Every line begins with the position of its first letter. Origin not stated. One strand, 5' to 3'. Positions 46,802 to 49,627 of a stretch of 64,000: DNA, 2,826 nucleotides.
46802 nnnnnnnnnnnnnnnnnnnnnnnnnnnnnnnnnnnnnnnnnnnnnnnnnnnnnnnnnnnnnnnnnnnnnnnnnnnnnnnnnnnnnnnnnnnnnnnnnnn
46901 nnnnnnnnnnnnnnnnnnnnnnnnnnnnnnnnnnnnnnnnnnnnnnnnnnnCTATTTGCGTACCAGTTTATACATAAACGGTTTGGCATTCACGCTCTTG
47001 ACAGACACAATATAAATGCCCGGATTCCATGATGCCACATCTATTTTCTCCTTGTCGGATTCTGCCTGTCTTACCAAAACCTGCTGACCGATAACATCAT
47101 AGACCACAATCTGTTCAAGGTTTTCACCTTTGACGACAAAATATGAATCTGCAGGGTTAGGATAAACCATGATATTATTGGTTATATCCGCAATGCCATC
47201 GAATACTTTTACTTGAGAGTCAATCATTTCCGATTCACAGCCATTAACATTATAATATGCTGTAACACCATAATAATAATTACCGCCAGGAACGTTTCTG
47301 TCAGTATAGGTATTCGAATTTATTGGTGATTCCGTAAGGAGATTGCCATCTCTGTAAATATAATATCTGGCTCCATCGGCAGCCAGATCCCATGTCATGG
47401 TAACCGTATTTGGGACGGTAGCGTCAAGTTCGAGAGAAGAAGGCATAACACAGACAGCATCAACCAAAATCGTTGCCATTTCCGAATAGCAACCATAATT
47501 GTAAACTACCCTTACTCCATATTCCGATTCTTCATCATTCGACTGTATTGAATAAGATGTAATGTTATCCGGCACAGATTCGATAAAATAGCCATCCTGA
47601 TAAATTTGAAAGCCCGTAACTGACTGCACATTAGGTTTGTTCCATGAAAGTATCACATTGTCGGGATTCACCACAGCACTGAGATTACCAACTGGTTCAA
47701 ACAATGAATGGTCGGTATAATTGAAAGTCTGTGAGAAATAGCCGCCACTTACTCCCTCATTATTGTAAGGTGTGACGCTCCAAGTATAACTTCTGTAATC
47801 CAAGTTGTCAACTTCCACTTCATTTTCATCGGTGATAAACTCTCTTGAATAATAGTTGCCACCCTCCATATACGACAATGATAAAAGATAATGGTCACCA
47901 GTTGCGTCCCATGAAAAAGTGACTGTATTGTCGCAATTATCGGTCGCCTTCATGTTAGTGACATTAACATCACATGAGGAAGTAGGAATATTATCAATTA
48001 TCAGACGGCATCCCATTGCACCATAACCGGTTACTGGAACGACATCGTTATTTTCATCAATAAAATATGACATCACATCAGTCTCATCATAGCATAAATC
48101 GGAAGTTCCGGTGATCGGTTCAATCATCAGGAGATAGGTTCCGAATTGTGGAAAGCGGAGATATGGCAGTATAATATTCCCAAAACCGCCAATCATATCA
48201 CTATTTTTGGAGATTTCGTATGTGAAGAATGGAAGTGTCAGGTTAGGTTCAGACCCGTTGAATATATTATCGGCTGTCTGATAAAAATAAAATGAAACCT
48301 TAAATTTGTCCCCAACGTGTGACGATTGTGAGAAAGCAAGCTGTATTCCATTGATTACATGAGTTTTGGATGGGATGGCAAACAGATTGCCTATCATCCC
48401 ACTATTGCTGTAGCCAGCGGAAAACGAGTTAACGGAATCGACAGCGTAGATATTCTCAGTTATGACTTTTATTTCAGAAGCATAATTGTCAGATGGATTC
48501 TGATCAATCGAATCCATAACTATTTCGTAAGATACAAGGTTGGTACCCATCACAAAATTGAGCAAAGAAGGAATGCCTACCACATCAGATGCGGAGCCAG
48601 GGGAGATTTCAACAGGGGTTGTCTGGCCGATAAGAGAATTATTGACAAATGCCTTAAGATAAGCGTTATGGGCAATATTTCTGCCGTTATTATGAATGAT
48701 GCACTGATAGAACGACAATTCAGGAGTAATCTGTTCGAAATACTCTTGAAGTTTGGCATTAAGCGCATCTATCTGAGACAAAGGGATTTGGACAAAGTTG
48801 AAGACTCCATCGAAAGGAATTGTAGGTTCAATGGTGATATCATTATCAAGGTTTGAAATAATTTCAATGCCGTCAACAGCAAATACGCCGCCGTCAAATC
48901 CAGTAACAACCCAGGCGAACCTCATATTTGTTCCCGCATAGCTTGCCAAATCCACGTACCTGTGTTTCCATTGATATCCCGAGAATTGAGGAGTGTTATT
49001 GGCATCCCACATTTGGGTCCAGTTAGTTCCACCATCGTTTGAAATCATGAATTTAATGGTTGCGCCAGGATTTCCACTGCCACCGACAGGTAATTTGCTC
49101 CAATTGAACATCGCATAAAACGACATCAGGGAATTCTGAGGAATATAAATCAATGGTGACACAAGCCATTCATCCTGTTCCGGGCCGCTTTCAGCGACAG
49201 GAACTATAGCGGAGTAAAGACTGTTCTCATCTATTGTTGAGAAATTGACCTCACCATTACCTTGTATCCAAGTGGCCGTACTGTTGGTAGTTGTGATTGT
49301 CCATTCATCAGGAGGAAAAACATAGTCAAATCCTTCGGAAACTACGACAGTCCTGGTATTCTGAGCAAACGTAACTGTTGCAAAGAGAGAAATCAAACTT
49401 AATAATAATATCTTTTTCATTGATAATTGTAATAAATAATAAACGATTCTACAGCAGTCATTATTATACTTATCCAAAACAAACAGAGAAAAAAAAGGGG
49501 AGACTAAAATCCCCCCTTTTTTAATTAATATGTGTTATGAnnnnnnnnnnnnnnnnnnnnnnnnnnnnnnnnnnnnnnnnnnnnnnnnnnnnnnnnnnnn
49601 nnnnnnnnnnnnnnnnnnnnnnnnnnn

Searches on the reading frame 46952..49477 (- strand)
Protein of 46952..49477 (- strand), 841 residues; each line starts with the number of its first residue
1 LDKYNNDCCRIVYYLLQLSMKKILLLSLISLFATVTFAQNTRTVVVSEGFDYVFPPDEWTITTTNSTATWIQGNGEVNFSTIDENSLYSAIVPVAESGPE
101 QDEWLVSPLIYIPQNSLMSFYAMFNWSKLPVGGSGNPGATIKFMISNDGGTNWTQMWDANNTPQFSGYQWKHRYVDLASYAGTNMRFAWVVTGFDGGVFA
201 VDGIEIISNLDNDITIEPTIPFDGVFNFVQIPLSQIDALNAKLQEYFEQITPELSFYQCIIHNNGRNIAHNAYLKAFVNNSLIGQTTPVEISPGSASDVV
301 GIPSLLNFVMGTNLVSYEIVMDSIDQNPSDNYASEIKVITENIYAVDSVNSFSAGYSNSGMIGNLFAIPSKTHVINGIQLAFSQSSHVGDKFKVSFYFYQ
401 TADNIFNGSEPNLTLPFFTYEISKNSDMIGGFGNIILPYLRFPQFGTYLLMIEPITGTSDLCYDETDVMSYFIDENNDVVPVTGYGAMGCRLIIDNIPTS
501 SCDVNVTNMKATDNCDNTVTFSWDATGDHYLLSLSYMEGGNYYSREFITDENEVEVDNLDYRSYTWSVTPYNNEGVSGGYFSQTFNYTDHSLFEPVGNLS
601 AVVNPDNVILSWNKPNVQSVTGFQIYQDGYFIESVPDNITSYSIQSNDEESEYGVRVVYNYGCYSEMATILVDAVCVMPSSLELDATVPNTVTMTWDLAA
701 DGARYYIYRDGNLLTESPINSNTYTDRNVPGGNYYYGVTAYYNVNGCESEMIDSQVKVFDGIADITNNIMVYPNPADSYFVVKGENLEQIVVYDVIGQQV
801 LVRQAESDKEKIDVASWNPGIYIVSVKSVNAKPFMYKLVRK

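Call 8: search_protein_families(library=pfam, proteins=[window:46952-49477:-], max_evalue=0.01)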
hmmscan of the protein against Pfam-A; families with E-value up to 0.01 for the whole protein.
window:46952-49477:- (841 aa): 4 families
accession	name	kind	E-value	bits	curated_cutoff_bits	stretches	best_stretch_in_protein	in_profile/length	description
PF18962.6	Por_Secre_tail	-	9.4e-12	45.5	27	1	771-832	1-68/75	Secretion system C-terminal sorting domain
PF18370.7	RGI_lyase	-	1.3e-07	32.3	27.8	1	600-660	11-73/86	Rhamnogalacturonan I lyases beta-sheet domain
PF00041.27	fn3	-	9.7e-06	26.2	25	1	595-660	2-69/84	Fibronectin type III domain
PF19910.5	DUF6383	-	0.0033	18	23.7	1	780-827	21-65/74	Domain of unknown function (DUF6383)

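Call 9: search_protein_families(library=ncbifam, proteins=[window:46952-49477:-], max_evalue=0.1)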
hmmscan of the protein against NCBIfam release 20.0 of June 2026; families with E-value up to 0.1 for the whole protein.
window:46952-49477:- (841 aa): 4 families
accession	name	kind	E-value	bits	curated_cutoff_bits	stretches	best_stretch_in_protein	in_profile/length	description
NF038128.1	choice_anch_J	domain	1.1e-13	51.7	30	1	46-193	2-147/162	choice-of-anchor J domain-containing protein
TIGR04183.1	Por_Secre_tail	domain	3.4e-12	46.2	23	1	771-832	1-64/72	T9SS type A sorting domain-containing protein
NF033708.1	T9SS_Cterm_ChiA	domain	0.00075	19.3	40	1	788-839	2-54/55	T9SS sorting signal type C domain-containing protein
NF052644.1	T9SS_DNase_Rie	equivalog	0.002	17.5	260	1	788-840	200-250/251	T9SS-dependent surface endonuclease, AS87_RS02955 family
